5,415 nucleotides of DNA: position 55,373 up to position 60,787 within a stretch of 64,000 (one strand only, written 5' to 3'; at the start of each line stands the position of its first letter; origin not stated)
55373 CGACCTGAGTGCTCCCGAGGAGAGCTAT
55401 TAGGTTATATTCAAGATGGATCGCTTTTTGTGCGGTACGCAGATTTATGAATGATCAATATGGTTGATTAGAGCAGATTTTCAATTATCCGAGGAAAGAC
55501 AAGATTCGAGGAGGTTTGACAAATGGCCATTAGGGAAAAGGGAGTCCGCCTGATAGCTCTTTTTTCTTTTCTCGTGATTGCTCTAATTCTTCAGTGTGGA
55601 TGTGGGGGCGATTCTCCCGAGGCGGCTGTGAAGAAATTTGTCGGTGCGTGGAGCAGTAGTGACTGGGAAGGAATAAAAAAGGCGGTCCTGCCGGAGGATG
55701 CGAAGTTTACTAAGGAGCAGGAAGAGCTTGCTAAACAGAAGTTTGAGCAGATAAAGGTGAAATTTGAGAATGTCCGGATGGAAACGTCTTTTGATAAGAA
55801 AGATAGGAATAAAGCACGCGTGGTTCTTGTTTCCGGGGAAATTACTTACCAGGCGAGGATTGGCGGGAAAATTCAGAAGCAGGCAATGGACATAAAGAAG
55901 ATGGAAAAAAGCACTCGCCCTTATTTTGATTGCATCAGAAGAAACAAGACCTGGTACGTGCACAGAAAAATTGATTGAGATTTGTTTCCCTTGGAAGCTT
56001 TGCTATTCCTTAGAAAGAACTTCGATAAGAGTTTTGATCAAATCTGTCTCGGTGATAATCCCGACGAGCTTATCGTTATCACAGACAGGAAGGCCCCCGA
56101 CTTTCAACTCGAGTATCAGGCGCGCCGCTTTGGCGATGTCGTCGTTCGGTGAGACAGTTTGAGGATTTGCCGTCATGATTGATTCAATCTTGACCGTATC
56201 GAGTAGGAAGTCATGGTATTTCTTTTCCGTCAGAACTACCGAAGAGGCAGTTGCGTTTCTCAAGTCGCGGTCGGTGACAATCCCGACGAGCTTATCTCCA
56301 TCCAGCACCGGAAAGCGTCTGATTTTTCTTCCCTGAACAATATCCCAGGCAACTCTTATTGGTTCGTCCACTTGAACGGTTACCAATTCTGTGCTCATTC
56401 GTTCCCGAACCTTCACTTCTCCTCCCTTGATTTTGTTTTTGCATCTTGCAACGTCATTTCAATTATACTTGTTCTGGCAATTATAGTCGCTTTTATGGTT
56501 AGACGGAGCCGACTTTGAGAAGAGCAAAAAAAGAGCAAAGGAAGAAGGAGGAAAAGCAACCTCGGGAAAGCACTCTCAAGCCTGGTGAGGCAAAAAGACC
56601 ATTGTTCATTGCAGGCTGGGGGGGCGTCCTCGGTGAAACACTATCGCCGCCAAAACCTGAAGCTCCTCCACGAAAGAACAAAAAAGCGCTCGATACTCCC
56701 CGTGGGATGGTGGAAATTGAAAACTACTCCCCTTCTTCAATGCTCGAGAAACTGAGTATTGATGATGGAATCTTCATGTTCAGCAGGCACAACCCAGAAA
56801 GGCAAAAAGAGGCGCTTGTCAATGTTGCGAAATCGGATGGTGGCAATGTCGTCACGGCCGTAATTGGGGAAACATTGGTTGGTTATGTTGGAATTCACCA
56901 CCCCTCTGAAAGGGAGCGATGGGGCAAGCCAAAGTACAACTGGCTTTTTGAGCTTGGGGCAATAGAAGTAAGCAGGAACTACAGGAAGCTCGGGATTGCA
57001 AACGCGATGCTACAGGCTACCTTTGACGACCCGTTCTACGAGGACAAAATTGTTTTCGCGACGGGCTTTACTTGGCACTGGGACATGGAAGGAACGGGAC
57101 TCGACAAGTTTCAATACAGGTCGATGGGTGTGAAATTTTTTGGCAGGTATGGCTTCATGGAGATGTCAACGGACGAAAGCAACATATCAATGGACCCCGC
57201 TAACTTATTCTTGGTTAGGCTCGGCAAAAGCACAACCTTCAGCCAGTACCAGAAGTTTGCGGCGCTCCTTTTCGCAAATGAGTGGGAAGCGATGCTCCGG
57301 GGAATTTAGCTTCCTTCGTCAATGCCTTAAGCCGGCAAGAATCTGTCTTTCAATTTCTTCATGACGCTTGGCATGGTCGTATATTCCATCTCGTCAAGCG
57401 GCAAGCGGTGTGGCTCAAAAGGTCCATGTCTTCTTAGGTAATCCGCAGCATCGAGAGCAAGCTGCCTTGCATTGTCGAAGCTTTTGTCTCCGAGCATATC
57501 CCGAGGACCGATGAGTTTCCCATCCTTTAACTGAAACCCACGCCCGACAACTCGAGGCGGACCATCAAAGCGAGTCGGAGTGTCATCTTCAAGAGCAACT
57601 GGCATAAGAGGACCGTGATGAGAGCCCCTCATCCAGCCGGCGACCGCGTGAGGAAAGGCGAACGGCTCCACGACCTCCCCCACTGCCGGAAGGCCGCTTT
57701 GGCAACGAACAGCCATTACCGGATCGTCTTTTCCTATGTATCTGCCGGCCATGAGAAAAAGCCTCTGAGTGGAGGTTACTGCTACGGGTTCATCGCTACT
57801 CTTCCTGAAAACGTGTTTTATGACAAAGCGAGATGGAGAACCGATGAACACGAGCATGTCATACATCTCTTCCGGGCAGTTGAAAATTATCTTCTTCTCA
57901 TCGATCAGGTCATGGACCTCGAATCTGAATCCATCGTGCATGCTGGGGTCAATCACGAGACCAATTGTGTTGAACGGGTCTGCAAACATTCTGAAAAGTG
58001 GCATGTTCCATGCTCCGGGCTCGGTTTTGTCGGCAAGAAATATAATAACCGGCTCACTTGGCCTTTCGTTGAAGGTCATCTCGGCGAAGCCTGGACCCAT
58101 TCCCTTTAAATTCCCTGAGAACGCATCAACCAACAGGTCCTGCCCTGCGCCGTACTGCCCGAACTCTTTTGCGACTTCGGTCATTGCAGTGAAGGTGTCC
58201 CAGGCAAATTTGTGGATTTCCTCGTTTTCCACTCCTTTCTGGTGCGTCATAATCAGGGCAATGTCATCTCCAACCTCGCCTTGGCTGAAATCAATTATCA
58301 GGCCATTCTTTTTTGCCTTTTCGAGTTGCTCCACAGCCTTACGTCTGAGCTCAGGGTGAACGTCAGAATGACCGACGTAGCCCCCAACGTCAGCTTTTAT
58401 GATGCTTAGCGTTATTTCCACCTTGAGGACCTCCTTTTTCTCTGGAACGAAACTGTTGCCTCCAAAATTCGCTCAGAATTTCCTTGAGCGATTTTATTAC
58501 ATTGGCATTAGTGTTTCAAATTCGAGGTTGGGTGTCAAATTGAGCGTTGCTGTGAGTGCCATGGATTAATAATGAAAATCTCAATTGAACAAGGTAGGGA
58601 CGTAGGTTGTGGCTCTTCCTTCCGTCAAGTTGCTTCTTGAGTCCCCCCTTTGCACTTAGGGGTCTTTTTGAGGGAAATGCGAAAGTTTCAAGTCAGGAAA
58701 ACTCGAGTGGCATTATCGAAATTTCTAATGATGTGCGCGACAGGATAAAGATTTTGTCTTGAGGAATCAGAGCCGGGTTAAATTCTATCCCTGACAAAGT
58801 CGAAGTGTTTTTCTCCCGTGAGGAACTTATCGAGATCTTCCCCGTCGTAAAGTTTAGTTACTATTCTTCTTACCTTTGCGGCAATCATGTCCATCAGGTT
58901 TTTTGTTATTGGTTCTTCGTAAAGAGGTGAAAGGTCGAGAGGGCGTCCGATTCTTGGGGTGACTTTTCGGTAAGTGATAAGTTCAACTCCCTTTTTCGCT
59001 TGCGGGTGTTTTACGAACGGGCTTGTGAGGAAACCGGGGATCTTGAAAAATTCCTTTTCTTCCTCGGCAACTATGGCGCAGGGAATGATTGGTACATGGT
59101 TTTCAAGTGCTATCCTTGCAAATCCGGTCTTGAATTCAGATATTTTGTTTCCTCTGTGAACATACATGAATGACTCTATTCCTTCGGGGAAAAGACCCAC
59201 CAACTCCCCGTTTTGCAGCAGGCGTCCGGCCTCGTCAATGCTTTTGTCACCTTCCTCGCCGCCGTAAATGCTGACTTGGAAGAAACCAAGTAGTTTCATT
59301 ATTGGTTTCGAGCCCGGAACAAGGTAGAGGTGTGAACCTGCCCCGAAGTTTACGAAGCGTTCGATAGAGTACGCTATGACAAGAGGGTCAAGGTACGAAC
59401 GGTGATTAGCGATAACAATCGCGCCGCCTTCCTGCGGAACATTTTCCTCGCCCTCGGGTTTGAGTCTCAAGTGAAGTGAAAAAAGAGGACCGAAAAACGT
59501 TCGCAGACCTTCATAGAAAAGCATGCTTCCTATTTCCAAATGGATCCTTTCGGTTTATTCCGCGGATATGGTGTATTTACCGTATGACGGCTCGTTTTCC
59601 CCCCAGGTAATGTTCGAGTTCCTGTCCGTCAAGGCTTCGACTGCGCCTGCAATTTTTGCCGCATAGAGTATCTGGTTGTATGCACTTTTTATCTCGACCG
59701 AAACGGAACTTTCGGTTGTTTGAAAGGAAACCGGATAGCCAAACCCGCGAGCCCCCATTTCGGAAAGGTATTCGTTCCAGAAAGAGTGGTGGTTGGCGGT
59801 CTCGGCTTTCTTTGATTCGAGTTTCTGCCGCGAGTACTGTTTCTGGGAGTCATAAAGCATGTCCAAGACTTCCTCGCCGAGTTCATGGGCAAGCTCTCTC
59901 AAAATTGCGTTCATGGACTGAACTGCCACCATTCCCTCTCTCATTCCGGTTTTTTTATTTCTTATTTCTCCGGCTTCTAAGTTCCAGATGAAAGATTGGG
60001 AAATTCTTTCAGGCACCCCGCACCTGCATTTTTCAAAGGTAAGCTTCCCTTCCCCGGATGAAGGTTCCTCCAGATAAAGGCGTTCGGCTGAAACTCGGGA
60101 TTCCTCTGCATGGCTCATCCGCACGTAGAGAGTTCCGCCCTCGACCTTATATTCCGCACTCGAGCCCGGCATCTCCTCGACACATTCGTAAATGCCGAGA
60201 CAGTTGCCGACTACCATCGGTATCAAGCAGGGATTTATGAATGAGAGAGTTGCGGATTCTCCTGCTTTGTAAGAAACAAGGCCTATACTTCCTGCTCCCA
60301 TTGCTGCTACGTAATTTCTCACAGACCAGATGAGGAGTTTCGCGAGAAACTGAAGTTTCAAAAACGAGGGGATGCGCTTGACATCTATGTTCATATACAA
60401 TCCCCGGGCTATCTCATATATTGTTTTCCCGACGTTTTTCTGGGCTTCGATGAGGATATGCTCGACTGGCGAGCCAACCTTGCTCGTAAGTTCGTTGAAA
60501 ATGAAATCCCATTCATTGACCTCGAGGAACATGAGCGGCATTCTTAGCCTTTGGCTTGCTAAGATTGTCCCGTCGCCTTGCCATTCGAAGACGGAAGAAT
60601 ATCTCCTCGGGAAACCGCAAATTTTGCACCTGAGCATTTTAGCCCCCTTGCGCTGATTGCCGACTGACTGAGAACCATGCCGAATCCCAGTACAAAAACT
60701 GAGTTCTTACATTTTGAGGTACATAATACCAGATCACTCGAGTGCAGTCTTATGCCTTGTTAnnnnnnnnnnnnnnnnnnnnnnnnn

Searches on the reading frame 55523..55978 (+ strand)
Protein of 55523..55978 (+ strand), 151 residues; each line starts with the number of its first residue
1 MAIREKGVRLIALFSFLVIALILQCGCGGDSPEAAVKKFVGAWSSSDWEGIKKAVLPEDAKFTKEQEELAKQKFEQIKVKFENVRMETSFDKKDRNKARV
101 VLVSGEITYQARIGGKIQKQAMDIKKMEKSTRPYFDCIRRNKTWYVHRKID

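Call 72: search_protein_families(library=pfam, proteins=[window:55523-55978:+], max_evalue=0.01)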
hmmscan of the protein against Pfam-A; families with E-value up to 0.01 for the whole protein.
window:55523-55978:+ (151 aa): 1 family
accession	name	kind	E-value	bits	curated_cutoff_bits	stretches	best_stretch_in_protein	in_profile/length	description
PF12870.14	DUF4878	-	0.0031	18.2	24.1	1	26-99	2-72/112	Domain of unknown function (DUF4878)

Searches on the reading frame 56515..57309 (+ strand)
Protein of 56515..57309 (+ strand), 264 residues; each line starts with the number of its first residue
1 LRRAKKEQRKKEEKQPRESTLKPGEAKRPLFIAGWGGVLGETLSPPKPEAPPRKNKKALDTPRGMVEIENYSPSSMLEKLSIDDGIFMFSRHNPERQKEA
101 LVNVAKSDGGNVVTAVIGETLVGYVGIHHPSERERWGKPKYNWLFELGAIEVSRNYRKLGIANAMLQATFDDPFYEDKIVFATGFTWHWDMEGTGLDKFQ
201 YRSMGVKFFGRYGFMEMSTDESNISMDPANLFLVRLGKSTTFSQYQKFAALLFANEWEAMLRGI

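Call 10: search_protein_families(library=ncbifam, proteins=[window:56515-57309:+], max_evalue=0.01)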
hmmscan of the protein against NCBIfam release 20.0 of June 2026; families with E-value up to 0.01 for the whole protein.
window:56515-57309:+ (264 aa): 0 families

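Call 72: search_protein_families(library=pfam, proteins=[window:56515-57309:+], max_evalue=0.01)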
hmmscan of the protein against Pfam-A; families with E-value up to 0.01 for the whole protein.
window:56515-57309:+ (264 aa): 1 family
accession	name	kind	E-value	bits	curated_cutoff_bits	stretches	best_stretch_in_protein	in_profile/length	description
PF00583.31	Acetyltransf_1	-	1.7e-05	25.5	20.7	1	90-169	17-84/116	Acetyltransferase (GNAT) family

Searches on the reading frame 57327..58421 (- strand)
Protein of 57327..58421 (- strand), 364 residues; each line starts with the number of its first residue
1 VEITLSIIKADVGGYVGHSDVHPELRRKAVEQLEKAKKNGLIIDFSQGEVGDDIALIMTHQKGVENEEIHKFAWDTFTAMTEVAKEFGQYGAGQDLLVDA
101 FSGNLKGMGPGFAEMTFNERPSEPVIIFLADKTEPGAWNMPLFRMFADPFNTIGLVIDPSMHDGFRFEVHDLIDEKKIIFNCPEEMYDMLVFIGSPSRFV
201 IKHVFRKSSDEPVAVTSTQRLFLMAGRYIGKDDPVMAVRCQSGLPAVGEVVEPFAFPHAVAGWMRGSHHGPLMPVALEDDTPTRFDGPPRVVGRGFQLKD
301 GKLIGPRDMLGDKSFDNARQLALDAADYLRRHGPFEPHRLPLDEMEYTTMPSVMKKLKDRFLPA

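Call 10: search_protein_families(library=ncbifam, proteins=[window:57327-58421:-], max_evalue=0.01)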
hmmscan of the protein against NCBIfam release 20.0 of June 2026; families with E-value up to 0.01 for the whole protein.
window:57327-58421:- (364 aa): 1 family
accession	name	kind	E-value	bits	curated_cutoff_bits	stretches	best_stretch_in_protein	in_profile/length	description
NF041126.1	FBP_aldo_phos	equivalog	6.3e-174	578.5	520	1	3-357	2-356/356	fructose-1,6-bisphosphate aldolase/phosphatase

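Call 26: find_related_loci(query=window:57327-58421:-, collection=genome_contigs, flank=10000)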
Query window:57327-58421:- (364 aa) in genome_contigs; peptide patterns used: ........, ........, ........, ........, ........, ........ (x = any residue, [..] = any of these).
599 stretches matched a pattern (row limit reached: there are more); 345 encode a relative of the query (tblastn E <= 1e-3); the best 80 are kept; 80 distinct loci.
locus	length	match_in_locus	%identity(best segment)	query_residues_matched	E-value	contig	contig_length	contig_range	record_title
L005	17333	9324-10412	90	2-364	0e+0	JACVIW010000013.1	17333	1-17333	MAG: Candidatus Geohydrothermomicrobium daggyaiense isolate DG02.bin.164 contig013, whole genome shotgun sequence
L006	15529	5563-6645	89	1-361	0e+0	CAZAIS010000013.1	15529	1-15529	MAG TPA_asm: uncultured Acidimicrobiales bacterium isolate binchicken_co204_55 genome assembly, contig: NODE_4505_length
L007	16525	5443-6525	88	1-361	0e+0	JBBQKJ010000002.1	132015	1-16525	MAG: Candidatus Geothermincolia bacterium isolate Co_metawrap_610 Cmw_610_k141_1490198_length_132015_cov_16.0000, whole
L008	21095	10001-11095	85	1-364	0e+0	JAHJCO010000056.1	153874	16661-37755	MAG: Actinomycetota bacterium isolate Modern_marine.mb.309 Modern_marine.mb.309_k141_2325419, whole genome shotgun seque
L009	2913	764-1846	85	2-361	0e+0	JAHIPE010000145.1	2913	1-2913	MAG: Actinomycetota bacterium isolate KR13_S3.mb.41 KR13_S3.mb.41_k141_209257, whole genome shotgun sequence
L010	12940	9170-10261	84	2-364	0e+0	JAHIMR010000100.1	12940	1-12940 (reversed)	MAG: Actinomycetota bacterium isolate KR13_N2.mb.8 KR13_N2.mb.8_k141_242380, whole genome shotgun sequence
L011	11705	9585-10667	81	1-361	0e+0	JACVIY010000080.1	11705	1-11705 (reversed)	MAG: Candidatus Geothermincola secundus isolate QZM4_2.bin.157 contig080, whole genome shotgun sequence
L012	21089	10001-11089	81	1-363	0e+0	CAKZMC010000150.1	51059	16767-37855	MAG TPA_asm: uncultured actinobacterium isolate SRR5214706_bin.23_CONCOCT_v1.1_MAG genome assembly, contig: ERZ1744544.4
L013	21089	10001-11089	80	1-363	0e+0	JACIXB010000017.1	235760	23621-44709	MAG: Actinomycetota bacterium isolate MAG-41 Actinobacteria_O_bin18_Scaffold_17, whole genome shotgun sequence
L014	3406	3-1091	80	1-363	0e+0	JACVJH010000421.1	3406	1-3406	MAG: Candidatus Solincola tengchongensis isolate DRTY-6.bin.58 contig421, whole genome shotgun sequence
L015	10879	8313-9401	79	1-363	0e+0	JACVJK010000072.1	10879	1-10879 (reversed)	MAG: Actinomycetota bacterium isolate GMQP.bin.3 contig072, whole genome shotgun sequence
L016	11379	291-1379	80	1-363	0e+0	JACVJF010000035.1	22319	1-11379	MAG: Candidatus Solincola quzhuomuensis isolate QZM4_1.bin.364 contig035, whole genome shotgun sequence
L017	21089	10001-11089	79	1-363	0e+0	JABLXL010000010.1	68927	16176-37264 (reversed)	MAG: Actinomycetota bacterium isolate Ch49 contig10, whole genome shotgun sequence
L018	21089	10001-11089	78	1-363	0e+0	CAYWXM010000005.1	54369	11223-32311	MAG TPA_asm: uncultured Actinomycetota bacterium isolate SRP067234_co1_219 genome assembly, contig: k99_431922, whole ge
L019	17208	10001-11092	78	1-363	0e+0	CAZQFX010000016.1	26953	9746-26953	MAG TPA_asm: uncultured Actinomycetota bacterium isolate SRP257756_co1_219 genome assembly, contig: NODE_1263_length_269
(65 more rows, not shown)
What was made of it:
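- High- and low-GC Geothermincolia co-occur in similar habitats (call 26).
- Tried and rejected: The FBP aldolase/phosphatase was used as anchor instead (call 26).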

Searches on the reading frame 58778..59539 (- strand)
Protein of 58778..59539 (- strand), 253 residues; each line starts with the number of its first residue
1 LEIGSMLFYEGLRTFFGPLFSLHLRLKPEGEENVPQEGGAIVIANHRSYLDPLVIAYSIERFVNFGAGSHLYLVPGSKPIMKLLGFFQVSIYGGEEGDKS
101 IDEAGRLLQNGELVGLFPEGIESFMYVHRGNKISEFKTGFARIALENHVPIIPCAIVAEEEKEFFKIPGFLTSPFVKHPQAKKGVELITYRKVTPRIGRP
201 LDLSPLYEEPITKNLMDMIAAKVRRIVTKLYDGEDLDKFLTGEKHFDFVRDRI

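Call 10: search_protein_families(library=ncbifam, proteins=[window:58778-59539:-], max_evalue=0.01)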
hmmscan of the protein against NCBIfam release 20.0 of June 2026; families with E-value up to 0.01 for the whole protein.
window:58778-59539:- (253 aa): 7 families
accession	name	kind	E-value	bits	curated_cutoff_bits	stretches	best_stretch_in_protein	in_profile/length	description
NF006386.0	PRK08633.1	equivalog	8.8e-22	76.7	1221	1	12-156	415-551/1147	acyl-[ACP]--phospholipid O-acyltransferase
TIGR00530.1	AGP_acyltrn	subfamily_domain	4.7e-19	68.4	102.95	1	28-156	6-129/130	1-acylglycerol-3-phosphate O-acyltransferase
NF052615.1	orn_lipid_OlsF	equivalog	1.5e-09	37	620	1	20-213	62-251/570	bifunctional ornithine lipid synthase OlsF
NF005291.0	PRK06814.1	equivalog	4.6e-07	28.1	1349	1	6-122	421-534/1140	acyl-[ACP]--phospholipid O-acyltransferase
NF052553.1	LyOrLpactfOlsABRUA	equivalog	0.00018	20.8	300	1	36-140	63-160/263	lyso-ornithine lipid O-acyltransferase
NF011593.0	PRK15018.1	equivalog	0.001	18.8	501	1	17-159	46-182/245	1-acylglycerol-3-phosphate O-acyltransferase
NF053697.1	LyGlyAclTfGlsABct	equivalog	0.002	17.4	260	1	21-172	58-209/267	lyso-glycine lipid O-acyltransferase GlsA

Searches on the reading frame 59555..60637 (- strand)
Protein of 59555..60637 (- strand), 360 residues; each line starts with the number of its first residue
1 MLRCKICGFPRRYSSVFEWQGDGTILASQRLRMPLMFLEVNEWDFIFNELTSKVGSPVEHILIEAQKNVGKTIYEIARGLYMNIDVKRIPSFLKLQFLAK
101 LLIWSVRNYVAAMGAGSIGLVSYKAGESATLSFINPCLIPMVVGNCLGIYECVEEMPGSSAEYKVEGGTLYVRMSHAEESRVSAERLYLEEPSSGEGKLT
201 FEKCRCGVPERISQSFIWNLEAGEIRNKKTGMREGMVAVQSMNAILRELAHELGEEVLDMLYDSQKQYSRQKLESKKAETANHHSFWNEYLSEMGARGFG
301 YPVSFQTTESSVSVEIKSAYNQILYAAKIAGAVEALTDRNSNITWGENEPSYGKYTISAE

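Call 10: search_protein_families(library=ncbifam, proteins=[window:59555-60637:-], max_evalue=0.01)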
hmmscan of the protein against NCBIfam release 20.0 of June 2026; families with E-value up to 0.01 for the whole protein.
window:59555-60637:- (360 aa): 0 families

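Call 25: find_related_loci(query=window:59555-60637:-, collection=genome_contigs, flank=10000)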
Query window:59555-60637:- (360 aa) in genome_contigs; peptide patterns used: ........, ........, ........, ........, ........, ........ (x = any residue, [..] = any of these).
25 stretches matched a pattern, but none encodes a relative of the query by tblastn (E <= 1e-3).
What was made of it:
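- Tried and rejected: No close relative of the 360-aa flanking gene in species-representative genomes when searched with the single protein (call 25).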

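Call 72: search_protein_families(library=pfam, proteins=[window:59555-60637:-], max_evalue=0.01)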
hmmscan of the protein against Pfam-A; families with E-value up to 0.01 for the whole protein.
window:59555-60637:- (360 aa): 0 families
